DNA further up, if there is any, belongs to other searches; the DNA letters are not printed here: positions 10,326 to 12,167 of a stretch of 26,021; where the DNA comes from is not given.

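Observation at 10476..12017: Thermosome paralogue with eroded ATP-binding and hydrolysis motifs: a possible ATPase-dead chaperonin-like protein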

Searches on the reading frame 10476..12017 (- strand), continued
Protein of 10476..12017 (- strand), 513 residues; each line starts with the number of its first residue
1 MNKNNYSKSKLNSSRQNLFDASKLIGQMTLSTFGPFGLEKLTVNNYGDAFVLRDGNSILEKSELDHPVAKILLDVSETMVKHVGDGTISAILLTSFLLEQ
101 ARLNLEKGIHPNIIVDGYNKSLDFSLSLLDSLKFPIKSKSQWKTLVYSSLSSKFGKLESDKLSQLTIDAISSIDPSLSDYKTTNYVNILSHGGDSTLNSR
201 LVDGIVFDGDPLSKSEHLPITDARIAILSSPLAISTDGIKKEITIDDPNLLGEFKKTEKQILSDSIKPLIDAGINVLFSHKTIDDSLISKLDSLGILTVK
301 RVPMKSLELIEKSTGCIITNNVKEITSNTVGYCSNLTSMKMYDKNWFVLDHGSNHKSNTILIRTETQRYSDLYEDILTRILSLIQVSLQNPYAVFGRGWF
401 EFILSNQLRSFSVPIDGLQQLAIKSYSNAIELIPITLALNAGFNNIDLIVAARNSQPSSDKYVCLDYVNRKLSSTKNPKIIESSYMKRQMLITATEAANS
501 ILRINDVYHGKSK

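Call 13: find_encoding_contigs(protein=P0005, flank=8000, max_places=2)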
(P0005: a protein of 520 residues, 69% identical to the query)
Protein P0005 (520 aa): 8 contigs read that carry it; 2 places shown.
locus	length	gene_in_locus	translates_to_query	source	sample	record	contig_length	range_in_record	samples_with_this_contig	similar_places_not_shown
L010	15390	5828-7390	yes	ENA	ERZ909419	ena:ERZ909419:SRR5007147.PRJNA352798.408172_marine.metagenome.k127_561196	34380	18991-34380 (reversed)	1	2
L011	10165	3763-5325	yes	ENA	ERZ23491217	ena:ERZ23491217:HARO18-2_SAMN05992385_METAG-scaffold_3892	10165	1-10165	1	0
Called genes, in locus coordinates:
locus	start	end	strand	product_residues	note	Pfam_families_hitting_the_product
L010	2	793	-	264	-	?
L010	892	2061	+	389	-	PF00266:Aminotran_5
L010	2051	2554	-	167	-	PF01467:CTP_transf_like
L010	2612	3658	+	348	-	PF01137:RTC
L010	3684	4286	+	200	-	PF00227:Proteasome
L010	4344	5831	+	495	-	PF00083:Sugar_tr, PF07690:MFS_1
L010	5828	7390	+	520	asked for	PF00118:Cpn60_TCP1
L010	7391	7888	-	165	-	-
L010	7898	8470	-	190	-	-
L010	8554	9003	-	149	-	PF13370:Fer4_13 (weak), PF13459:Fer4_15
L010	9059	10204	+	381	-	PF00285:Citrate_synt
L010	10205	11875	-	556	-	-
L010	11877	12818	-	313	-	-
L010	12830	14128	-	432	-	PF01882:DUF58 (weak)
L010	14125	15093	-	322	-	PF00493:MCM (faint), PF20030:bpMoxR, PF00004:AAA (weak), PF07726:AAA_3, PF07728:AAA_5, PF17863:AAA_lid_2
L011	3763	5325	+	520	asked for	PF00118:Cpn60_TCP1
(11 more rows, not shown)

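Call 14: find_encoding_contigs(protein=P0004, flank=8000, max_places=2)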
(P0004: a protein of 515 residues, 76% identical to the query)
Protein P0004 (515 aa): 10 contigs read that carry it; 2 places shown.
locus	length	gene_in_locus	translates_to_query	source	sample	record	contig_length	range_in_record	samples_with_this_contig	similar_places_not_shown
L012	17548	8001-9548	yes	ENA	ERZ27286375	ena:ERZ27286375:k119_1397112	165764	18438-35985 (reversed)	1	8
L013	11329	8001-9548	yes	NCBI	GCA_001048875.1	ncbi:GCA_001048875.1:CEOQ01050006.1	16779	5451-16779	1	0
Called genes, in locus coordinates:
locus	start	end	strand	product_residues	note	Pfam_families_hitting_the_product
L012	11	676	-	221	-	PF01912:eIF-6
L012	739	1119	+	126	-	PF13811:DUF4186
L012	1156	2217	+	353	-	PF00465:Fe-ADH, PF13685:Fe-ADH_2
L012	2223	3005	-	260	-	PF00254:FKBP_C (faint), PF22199:FKBP26_IF, PF18046:FKBP26_C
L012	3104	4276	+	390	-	PF00266:Aminotran_5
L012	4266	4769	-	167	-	PF01467:CTP_transf_like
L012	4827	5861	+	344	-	PF01137:RTC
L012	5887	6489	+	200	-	PF00227:Proteasome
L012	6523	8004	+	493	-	PF00083:Sugar_tr, PF07690:MFS_1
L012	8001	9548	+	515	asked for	PF00118:Cpn60_TCP1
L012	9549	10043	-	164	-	-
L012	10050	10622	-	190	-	-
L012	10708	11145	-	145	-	PF06902:Fer4_19 (faint), PF13370:Fer4_13, PF13459:Fer4_15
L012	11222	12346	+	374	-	PF00285:Citrate_synt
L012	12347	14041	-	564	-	-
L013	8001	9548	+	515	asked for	PF00118:Cpn60_TCP1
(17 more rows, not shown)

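Call 20: find_related_loci(query=A1, collection=genome_contigs, flank=6000)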
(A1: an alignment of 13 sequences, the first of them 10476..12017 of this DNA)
Query A1 (513 aa) in genome_contigs; peptide patterns used: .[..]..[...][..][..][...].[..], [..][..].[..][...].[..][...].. (x = any residue, [..] = any of these).
600 stretches matched a pattern (row limit reached: there are more); 590 encode a relative of the query (tblastn E <= 1e-3); the best 80 are kept; 80 distinct loci.
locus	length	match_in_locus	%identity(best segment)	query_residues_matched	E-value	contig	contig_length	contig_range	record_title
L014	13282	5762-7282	78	7-513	0e+0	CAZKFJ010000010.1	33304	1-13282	MAG TPA_asm: uncultured Nitrosopumilales archaeon isolate binchicken_co46_310 genome assembly, contig: NODE_2292_length_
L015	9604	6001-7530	38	4-509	2e-105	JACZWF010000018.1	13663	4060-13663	MAG: Thaumarchaeota archaeon isolate B1T1B5 B1T1B5_NODE4896, whole genome shotgun sequence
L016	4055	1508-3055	33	3-513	4e-86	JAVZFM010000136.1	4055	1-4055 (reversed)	MAG: Candidatus Bathyarchaeia archaeon isolate DRTY-6_201803_bins_58 DRTY-6_201803_bins_58_scaffold_136, whole genome sh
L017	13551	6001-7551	31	3-513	2e-81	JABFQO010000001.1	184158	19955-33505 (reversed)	Candidatus Bathyarchaeota archaeon A05DMB-4 NODE_54_length_184158_cov_20.176999, whole genome shotgun sequence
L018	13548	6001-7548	30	3-513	4e-81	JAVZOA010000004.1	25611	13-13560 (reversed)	MAG: Candidatus Bathyarchaeia archaeon isolate DRTY-6_201912_bins_76 DRTY-6_201912_bins_76_scaffold_4, whole genome shot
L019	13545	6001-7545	31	3-512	1e-80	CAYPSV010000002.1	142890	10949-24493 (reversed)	MAG TPA_asm: uncultured Candidatus Bathyarchaeia archaeon isolate binchicken_co150_422 genome assembly, contig: NODE_119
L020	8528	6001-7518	30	12-513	1e-80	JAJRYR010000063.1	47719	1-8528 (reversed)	MAG: archaeon isolate Dive96_bin3.446 k141_4356769, whole genome shotgun sequence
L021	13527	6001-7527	30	3-507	2e-80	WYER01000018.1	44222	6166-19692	MAG: Thaumarchaeota archaeon isolate EvPrim.Bin21 NODE_72_length_44222_cov_5.69488, whole genome shotgun sequence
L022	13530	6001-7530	32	3-507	3e-80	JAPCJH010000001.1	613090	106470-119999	MAG: Thaumarchaeota archaeon isolate SubAcS15-15 SubAcS15-15_1, whole genome shotgun sequence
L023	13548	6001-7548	31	3-513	7e-80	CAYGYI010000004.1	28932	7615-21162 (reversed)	MAG TPA_asm: uncultured Candidatus Bathyarchaeia archaeon isolate ERP119294_co1_146 genome assembly, contig: NODE_1824_l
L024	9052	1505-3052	30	3-513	4e-80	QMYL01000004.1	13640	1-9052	MAG: Candidatus Bathyarchaeota archaeon isolate B17_G17 B17_Guay17_scaffold_00943, whole genome shotgun sequence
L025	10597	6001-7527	30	3-507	5e-80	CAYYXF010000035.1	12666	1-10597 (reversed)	MAG TPA_asm: uncultured Candidatus Bathyarchaeia archaeon isolate binchicken_co33_214 genome assembly, contig: NODE_5974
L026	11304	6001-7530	30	3-507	8e-80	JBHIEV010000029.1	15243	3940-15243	MAG: Candidatus Bathyarchaeia archaeon isolate b2.sp2_bin.20 NODE_976_length_15243_cov_18.294706, whole genome shotgun s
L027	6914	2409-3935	30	3-507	8e-80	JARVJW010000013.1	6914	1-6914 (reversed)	MAG: Nitrososphaeria archaeon isolate DRTY3_bin.13 NODE_1606_length_6914_cov_26.6694, whole genome shotgun sequence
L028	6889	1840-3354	31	12-512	1e-79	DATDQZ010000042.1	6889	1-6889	MAG TPA_asm: Candidatus Bathyarchaeia archaeon isolate SMAG_U7964 k141_1732539, whole genome shotgun sequence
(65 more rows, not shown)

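Call 33: search_protein_representatives(protein=window:10476-12017:-)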
Query: 513 residues. Proteins with E-value up to 0.001 (for the whole library): 3770; up to 1e-10: 1500; up to 1e-30: 424. The best 150 are listed.
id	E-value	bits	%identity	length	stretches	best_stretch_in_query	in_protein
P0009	1.7e-135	469.3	45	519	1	8-509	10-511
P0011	1.1e-133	463.4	77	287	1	235-513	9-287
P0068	2.6e-105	369.8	27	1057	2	6-509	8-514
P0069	1.2e-94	334.6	38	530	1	4-509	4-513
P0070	1.5e-87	311.2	62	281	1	7-239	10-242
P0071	6.6e-87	309.1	27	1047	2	20-507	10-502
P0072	1.4e-74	268.4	31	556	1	5-513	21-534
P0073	4.3e-71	257.0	30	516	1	5-510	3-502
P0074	4.2e-70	253.7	31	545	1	17-507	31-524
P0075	8.6e-69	249.4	30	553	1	14-511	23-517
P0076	1.1e-68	249.1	31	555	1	15-508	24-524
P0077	1.5e-67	245.3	30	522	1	16-506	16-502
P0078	3.6e-67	244.0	29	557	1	13-508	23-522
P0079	5.6e-67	243.4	30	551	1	13-508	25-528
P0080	4.5e-65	237.1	29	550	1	8-512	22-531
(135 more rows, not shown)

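Call 37: find_homologous_proteins(query=A2, max_evalue=1e-40)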
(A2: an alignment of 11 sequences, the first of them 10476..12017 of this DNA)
Query A2 (11 sequences) (513 aa, profile of the alignment): 36 proteins with E <= 1e-40 among 8000 candidates.
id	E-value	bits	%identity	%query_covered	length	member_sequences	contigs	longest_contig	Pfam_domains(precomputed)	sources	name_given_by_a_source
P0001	2.2e-257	873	100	100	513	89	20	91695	PF00118.30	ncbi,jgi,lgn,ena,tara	tara:strand:- start:597 stop:2138 length:1542 start_codon:yes stop_codon:yes gene_type:complete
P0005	3.6e-256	869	69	98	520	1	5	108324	PF00118.30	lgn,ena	-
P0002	7.8e-256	868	80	100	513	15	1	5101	PF00118.30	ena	-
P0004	1.5e-254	864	76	100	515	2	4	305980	PF00118.30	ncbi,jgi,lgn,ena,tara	tara:strand:+ start:13451 stop:14998 length:1548 start_codon:yes stop_codon:yes gene_type:complete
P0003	2.2e-254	863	78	100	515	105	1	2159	PF00118.30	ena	-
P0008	2.2e-251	853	46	98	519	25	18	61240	PF00118.30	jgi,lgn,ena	-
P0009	1.2e-248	844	45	98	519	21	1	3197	PF00118.30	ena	-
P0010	2.0e-246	837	45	98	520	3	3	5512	PF00118.30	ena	-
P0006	8.8e-246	835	60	100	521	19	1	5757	PF00118.30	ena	-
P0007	4.9e-134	466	98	55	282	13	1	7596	PF00118.30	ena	-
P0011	1.1e-128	448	76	55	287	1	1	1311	PF00118.30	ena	-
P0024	1.3e-114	402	29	94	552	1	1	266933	PF00118.30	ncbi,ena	-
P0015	4.8e-105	370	29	98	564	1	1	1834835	PF00118.30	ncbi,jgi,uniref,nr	ncbi:thermosome subunit alpha [Candidatus Nitrosotenuis sp. DW1]|uniref:thermosome subunit alpha n=1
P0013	5.0e-105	370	31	93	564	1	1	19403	PF00118.30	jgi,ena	jgi:chaperonin GroEL (HSP60 family)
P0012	2.3e-103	365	29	98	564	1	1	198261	PF00118.30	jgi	-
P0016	3.7e-102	361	30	93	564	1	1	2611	PF00118.30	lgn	-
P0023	6.7e-102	360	30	93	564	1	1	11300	PF00118.30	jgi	-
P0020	1.3e-101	359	29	98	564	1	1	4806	PF00118.30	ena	-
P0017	2.0e-101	359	29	98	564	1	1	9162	PF00118.30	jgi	-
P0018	2.3e-101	358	30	93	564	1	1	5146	PF00118.30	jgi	-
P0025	2.3e-101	358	30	93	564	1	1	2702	PF00118.30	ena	-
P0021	2.7e-101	358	30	93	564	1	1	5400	PF00118.30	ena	-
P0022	2.7e-101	358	29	98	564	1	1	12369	PF00118.30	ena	-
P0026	3.0e-101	358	30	93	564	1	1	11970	PF00118.30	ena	-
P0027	3.1e-101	358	30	93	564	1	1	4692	PF00118.30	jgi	-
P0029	3.2e-101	358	30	93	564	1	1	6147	PF00118.30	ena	-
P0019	5.6e-101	357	30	93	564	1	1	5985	PF00118.30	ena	-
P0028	6.0e-101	357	30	93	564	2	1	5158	PF00118.30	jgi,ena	-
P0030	1.5e-100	356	30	93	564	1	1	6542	PF00118.30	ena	-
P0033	2.7e-100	355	29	96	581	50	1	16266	PF00118.30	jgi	-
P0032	3.4e-99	351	28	96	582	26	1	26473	PF00118.30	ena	-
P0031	7.3e-99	350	28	96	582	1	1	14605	PF00118.30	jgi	-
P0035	1.9e-79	286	25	96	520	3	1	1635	PF00118.30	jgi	-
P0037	4.4e-58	216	27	93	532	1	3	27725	PF00118.30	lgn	-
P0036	2.3e-49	187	22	94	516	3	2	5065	PF00118.30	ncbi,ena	ncbi:MAG: TCP-1/cpn60 chaperonin family protein [Armatimonadota bacterium]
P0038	4.1e-49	186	23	94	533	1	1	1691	PF00118.30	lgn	-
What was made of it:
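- Tried and rejected: A second word-based protein search, with the family profile, returned the same candidates as the first and added nothing (call 37).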

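Call 52: predict_structure(alignment_id=A3)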
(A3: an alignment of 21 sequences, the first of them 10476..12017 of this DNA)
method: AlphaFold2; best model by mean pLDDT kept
length: 513 residues; sequences in the alignment: 21
mean_pLDDT: 85.2   pTM: 0.83
mean pLDDT of the five models: 85.2, 84.4, 83.9, 83.7, 82.9
residues with pLDDT >= 90: 250; 70-90: 201; 50-70: 47; < 50: 15
segments of 3 or more residues with pLDDT < 50: 1-7, 237-242
pLDDT, mean of each block of 10 residues (from residue 1): 44 82 87 58 58 71 82 92 89 96 93 96 98 95 94 85 96 92 93 87 85 68 92 63 62 81 89 92 86 88 91 93 92 90 81 89 85 89 95 93 95 92 97 85 77 85 84 82 95 97 75 47
secondary structure, 60 per line:
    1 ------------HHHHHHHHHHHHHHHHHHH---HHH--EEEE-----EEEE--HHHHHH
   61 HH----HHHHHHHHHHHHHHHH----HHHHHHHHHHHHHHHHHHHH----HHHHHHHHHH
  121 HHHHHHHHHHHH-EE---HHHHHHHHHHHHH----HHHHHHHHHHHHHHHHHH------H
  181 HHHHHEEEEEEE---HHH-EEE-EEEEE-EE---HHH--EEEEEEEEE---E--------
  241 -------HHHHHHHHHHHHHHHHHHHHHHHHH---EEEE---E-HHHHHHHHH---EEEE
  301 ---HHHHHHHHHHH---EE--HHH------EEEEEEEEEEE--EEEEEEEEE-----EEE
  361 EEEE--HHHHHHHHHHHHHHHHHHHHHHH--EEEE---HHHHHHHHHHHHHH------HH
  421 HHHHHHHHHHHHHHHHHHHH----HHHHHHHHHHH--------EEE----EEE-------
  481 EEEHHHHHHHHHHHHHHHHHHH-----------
elements in order: H13-31 E40-43 E49-52 H55-62 H67-82 H87-106 H111-132 H139-151 H156-173 H180-185 E186-192 E200-202 E204-208 E220-228 H248-272 E276-279 H285-293 E297-300 H304-314 E331-341 E344-352 E358-364 H367-389 E392-395 H399-412 H419-440 H445-455 E464-466 E471-473 E481-483 H484-502
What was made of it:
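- The stem-loop strands and the lid are predicted to be in place (call 52).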
